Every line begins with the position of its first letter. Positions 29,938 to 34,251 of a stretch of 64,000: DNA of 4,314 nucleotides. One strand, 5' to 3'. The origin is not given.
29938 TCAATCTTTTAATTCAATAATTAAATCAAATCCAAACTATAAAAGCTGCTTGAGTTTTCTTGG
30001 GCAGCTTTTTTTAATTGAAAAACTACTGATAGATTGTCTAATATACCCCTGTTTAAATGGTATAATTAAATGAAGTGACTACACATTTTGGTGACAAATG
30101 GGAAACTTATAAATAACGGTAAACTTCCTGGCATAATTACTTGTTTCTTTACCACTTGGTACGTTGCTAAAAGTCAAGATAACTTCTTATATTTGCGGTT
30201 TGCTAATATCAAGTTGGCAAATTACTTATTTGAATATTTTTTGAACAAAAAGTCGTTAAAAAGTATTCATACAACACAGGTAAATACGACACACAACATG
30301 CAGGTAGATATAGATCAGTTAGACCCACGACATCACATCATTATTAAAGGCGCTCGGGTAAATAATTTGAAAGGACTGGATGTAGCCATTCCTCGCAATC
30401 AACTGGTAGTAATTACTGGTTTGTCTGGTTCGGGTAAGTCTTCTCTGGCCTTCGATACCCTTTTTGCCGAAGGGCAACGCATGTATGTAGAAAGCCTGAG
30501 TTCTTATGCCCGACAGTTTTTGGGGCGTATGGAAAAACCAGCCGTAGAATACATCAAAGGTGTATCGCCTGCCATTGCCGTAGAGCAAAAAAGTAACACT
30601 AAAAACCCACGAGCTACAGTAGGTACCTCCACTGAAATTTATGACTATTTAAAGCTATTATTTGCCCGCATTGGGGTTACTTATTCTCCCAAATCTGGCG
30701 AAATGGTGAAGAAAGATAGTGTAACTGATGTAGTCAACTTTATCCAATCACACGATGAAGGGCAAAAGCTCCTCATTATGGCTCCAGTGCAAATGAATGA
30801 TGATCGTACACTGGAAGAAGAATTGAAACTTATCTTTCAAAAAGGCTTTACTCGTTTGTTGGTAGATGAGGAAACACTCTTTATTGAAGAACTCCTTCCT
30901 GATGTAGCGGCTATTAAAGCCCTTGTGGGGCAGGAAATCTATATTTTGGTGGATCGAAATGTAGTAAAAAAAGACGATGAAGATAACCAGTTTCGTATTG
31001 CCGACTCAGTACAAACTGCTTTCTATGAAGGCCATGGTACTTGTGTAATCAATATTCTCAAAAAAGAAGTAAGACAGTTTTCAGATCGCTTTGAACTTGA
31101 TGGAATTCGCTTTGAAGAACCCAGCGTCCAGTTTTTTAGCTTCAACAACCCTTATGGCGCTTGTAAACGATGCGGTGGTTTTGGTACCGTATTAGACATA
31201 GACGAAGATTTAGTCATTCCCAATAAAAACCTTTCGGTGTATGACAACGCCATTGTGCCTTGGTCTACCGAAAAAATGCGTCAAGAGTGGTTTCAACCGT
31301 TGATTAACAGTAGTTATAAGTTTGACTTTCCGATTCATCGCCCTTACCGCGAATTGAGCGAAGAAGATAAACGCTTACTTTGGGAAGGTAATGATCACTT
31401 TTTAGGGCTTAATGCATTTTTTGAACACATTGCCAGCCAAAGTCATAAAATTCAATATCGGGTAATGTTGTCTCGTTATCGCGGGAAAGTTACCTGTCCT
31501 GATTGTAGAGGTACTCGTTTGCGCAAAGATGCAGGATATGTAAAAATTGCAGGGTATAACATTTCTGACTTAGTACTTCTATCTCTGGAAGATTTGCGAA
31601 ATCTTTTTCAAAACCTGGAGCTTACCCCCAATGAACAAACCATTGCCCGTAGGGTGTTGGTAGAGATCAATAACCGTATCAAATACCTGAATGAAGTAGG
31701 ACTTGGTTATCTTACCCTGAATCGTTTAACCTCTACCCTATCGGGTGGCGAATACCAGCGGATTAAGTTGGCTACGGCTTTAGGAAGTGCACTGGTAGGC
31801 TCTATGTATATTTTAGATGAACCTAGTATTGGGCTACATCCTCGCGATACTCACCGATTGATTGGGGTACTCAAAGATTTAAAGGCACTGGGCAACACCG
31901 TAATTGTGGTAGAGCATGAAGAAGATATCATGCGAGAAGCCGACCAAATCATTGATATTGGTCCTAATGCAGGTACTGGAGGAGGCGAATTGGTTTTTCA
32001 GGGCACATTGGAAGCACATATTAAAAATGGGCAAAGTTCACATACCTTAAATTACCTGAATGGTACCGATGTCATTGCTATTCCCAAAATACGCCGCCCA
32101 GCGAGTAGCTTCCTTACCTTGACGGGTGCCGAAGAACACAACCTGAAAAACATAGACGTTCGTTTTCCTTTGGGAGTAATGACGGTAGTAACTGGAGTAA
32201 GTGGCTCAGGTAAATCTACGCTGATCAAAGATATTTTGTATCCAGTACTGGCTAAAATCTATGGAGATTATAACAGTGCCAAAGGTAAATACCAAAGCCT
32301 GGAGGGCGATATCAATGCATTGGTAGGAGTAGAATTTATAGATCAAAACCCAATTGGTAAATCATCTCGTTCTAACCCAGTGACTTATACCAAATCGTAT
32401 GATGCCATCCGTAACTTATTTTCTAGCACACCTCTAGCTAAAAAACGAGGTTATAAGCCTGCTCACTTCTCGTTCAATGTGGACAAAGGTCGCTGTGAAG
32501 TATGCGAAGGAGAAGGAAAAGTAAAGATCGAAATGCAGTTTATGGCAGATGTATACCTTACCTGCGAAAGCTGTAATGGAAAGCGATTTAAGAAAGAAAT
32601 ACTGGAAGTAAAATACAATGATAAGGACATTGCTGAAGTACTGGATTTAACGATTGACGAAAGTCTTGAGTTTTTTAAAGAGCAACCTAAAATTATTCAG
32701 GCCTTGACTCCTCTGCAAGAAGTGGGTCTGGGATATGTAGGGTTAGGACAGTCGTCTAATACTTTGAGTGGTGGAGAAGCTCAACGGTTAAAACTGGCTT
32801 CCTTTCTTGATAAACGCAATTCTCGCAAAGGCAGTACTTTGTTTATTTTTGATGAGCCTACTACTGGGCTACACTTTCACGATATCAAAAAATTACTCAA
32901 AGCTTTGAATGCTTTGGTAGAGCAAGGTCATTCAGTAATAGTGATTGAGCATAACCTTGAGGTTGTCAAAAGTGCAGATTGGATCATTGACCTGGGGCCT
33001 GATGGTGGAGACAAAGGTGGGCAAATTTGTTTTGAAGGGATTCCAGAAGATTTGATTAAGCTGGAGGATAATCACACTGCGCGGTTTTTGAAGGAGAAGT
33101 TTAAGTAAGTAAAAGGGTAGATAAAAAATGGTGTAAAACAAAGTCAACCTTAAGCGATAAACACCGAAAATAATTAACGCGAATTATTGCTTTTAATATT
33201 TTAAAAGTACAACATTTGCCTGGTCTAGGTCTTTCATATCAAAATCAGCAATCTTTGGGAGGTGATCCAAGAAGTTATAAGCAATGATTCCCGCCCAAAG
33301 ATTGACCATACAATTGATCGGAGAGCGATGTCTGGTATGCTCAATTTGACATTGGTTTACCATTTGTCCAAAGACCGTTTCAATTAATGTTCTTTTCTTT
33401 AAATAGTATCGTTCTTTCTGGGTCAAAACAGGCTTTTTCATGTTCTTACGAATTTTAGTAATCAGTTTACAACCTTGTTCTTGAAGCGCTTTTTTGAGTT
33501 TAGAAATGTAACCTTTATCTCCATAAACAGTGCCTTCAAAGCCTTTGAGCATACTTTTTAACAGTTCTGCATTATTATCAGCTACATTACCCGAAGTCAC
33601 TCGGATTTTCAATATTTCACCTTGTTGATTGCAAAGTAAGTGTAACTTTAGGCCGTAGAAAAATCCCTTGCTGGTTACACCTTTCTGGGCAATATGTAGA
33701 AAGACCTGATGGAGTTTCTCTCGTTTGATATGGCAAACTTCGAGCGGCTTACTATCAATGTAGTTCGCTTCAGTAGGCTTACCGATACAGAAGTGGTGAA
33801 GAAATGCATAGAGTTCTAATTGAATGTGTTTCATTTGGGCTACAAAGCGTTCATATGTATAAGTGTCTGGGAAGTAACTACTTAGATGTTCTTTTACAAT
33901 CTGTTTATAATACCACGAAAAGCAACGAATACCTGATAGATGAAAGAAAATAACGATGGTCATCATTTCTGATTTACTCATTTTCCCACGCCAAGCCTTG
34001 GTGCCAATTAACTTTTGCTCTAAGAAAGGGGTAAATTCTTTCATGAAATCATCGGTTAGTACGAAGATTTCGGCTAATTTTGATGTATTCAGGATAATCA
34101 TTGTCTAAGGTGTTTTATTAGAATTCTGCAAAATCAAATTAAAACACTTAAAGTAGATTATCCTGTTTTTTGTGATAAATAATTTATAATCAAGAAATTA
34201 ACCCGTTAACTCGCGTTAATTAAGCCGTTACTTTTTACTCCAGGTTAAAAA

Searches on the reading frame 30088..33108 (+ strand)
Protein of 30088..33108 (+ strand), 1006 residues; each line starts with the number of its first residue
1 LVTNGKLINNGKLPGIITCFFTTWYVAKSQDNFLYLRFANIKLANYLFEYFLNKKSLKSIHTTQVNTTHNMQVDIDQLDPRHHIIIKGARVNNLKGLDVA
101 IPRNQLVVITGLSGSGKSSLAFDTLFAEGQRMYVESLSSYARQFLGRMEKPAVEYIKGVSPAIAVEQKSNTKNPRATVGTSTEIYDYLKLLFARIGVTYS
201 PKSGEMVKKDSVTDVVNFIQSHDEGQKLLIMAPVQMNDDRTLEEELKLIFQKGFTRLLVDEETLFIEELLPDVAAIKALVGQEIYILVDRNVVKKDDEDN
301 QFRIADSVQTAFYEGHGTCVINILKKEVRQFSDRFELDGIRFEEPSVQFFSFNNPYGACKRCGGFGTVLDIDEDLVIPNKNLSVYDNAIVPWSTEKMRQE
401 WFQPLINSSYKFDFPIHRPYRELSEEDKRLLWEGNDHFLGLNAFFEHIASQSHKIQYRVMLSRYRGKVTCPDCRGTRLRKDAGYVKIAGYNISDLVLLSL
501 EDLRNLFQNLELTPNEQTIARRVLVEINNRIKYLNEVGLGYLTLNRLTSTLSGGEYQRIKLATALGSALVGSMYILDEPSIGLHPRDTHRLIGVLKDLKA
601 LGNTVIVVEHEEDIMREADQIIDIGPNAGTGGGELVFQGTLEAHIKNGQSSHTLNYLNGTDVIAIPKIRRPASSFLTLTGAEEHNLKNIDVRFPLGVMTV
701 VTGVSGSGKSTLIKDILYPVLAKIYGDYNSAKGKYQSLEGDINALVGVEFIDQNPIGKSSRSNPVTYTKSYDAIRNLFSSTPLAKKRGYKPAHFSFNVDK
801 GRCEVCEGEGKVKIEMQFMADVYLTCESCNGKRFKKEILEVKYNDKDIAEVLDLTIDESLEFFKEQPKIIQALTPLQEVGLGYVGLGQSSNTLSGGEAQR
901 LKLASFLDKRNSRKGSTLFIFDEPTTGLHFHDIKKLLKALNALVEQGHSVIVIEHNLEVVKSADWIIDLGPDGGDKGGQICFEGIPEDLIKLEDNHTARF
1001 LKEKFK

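Call 20: search_protein_families(library=pfam, proteins=[window:30088-33108:+])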
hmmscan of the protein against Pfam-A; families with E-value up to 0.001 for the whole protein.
window:30088-33108:+ (1006 aa): 19 families
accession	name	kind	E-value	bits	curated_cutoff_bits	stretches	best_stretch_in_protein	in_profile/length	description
PF00005.33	ABC_tran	-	2e-23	83.9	25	2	478-579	35-135/137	ABC transporter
PF17760.6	UvrA_inter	-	1.2e-18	67.4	23.3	1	211-323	2-107/109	UvrA interaction domain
PF02463.25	SMC_N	-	7.4e-15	55.4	40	0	499-624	119-211/220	RecF/RecN/SMC N terminal domain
PF13304.12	AAA_21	-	4.5e-14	53.7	27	1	557-607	243-295/304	AAA domain, putative AbiEii toxin, Type IV TA system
PF17755.6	UvrA_DNA-bind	-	4.9e-11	43.3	23.2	1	372-437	1-65/110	UvrA DNA-binding domain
PF13555.12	AAA_29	-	9.9e-09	35.3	27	1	690-731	16-57/61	P-loop containing region of AAA domain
PF13191.12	AAA_16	-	1.2e-08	36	32.6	0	98-150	18-64/167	AAA ATPase domain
PF03193.22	RsgA_GTPase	-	8.8e-06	26.1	30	0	681-717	92-127/174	RsgA GTPase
PF13175.12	AAA_15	-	9.6e-06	25.9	32.1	0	899-954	316-368/374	AAA ATPase domain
PF20703.3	nSTAND1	-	1.4e-05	25.3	27.1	0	100-127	29-56/379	Novel STAND NTPase 1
PF00684.25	DnaJ_CXXCXGXG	-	2.1e-05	25.1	32.7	0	801-832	16-50/65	DnaJ central domain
PF20720.3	nSTAND3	-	0.00012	22.2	27.2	0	103-122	16-35/155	Novel STAND NTPase 3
PF13401.12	AAA_22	-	0.00018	22.3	27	0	698-717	7-26/130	AAA domain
PF01443.25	Viral_helicase1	-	0.00033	21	21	0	699-719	1-21/228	Viral superfamily 1 RNA helicase core domain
PF13238.12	AAA_18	-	0.00047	21.1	29.4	0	107-121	1-15/128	AAA domain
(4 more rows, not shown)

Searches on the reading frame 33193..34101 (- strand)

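Call 20: search_protein_families(library=pfam, proteins=[window:33193-34101:-])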
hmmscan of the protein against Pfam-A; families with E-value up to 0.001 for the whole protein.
window:33193-34101:- (302 aa): 2 families
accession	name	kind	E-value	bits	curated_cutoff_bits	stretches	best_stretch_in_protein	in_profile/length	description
PF13612.12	DDE_Tnp_1_3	-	3.7e-55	186.6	27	1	107-260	2-154/155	Transposase DDE domain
PF01609.27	DDE_Tnp_1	-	1e-21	78.1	23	1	115-277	9-200/200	Transposase DDE domain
